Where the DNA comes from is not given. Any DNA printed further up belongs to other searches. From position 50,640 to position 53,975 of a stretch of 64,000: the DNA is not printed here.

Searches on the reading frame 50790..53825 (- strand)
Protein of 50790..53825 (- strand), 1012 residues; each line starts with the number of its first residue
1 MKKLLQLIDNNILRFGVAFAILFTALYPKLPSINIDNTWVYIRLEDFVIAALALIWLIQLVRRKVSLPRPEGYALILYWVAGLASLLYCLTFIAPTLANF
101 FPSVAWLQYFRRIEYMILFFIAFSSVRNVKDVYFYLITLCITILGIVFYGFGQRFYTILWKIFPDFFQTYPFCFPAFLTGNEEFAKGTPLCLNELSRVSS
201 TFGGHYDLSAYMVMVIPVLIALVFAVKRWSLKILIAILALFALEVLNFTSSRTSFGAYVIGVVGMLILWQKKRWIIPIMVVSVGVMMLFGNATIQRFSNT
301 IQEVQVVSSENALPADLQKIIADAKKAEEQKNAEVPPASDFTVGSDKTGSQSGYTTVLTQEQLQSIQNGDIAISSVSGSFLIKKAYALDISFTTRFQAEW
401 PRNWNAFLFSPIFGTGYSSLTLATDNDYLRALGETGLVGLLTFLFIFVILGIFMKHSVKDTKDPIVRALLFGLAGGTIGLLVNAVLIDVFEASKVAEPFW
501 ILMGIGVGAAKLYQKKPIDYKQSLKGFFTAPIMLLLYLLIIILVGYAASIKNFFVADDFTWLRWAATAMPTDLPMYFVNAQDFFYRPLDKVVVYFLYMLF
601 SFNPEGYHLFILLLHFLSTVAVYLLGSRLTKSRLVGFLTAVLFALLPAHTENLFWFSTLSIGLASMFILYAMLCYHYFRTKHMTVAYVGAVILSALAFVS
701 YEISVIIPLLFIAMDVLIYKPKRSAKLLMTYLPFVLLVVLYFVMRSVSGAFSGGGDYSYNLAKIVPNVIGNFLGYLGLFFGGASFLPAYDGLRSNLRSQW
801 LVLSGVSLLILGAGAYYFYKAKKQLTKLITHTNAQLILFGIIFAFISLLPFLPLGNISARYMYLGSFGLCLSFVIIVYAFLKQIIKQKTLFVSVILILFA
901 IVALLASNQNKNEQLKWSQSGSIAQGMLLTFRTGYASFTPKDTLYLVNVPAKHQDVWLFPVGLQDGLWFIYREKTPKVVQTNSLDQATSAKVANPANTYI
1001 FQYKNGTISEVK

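Call 83: search_protein_families(library=pfam, proteins=[window:50790-53825:-], max_evalue=0.00001)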
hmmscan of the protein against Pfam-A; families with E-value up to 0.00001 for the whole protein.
window:50790-53825:- (1012 aa): 1 family
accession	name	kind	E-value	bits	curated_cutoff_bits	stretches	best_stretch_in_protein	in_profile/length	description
PF04932.20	Wzy_C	-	1.5e-09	38.3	31.7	1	238-444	2-149/149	O-Antigen ligase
